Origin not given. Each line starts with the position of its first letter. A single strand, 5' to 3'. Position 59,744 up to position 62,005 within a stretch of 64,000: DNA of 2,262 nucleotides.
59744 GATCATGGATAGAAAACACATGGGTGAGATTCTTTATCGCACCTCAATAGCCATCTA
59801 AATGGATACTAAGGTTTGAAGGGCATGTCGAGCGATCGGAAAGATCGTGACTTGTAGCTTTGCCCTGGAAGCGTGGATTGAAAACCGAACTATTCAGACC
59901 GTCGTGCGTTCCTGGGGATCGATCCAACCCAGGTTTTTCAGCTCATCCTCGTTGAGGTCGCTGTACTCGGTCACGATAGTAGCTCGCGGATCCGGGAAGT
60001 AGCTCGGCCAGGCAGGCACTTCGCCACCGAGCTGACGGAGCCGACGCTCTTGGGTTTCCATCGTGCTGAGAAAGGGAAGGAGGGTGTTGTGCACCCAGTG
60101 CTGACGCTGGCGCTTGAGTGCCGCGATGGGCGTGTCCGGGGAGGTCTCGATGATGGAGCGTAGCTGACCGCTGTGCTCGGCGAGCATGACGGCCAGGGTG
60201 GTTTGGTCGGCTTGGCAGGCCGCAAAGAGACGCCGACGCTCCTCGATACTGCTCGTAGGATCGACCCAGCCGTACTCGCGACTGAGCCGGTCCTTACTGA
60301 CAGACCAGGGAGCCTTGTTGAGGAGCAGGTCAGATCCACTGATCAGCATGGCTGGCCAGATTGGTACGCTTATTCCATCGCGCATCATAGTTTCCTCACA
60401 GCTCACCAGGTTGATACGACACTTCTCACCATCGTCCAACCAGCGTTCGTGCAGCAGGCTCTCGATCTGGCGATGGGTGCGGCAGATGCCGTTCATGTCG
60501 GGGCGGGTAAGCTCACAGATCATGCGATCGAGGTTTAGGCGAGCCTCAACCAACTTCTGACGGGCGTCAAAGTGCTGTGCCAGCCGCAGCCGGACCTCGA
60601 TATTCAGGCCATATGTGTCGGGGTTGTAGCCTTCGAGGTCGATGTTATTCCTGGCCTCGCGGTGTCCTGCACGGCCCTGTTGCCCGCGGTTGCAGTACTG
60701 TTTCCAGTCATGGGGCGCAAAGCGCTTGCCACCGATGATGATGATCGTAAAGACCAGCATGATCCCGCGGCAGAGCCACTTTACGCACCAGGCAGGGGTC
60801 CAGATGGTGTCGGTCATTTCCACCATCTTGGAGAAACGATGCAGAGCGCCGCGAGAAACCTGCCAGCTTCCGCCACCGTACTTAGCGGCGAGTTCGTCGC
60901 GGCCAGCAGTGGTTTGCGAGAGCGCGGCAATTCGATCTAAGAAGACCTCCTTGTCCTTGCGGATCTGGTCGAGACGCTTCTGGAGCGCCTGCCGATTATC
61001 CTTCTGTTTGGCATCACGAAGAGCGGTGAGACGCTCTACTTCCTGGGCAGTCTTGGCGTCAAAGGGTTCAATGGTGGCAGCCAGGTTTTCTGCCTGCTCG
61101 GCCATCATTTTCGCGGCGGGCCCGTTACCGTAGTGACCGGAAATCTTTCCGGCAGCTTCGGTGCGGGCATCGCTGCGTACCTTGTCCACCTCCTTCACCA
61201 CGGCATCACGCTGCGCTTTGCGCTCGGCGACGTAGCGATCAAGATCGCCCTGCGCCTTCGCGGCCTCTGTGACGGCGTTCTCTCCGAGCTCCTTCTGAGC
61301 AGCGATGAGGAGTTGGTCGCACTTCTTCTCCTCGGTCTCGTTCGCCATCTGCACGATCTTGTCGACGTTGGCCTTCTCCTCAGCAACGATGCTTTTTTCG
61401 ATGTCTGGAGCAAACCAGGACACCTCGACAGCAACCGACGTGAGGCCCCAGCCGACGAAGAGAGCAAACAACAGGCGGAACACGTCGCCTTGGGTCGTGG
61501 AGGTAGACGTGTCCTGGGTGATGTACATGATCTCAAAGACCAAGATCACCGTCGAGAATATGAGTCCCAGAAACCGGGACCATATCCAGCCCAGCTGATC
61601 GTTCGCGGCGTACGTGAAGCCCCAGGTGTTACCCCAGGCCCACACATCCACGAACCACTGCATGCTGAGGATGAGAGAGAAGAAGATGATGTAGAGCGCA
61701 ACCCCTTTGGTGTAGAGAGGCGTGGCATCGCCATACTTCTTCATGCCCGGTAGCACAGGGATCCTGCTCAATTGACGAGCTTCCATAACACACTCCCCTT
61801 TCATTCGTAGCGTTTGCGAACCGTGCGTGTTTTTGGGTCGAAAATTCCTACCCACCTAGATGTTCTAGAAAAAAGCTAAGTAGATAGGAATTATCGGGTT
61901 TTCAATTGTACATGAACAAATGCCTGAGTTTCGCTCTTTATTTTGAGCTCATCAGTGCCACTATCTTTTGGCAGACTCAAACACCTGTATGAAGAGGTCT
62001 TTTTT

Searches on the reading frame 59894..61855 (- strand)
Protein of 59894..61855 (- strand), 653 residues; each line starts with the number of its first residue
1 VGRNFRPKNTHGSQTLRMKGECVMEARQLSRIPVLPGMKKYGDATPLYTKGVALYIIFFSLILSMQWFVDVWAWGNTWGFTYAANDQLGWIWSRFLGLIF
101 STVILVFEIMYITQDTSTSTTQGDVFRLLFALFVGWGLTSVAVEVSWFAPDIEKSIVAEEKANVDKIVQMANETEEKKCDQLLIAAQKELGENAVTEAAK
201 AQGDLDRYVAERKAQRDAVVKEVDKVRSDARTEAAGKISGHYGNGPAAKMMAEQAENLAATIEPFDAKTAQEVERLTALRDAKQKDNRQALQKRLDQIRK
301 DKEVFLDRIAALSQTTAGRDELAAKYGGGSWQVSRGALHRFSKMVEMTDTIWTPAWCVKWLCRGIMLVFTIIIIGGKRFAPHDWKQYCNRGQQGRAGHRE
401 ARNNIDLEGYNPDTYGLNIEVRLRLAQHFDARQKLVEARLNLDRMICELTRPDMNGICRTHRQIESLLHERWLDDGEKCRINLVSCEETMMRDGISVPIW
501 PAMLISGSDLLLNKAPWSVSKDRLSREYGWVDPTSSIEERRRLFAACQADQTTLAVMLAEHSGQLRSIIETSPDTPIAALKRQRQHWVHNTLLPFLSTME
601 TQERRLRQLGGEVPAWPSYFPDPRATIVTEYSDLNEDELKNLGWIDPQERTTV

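Call 64: search_protein_families(library=pfam, proteins=[window:59894-61855:-], max_evalue=0.00001)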
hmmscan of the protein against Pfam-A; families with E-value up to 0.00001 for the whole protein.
window:59894-61855:- (653 aa): 1 family
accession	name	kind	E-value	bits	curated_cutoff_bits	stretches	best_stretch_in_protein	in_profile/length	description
PF14362.11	DUF4407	-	3.1e-16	60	31.3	1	78-322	32-259/297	Domain of unknown function (DUF4407)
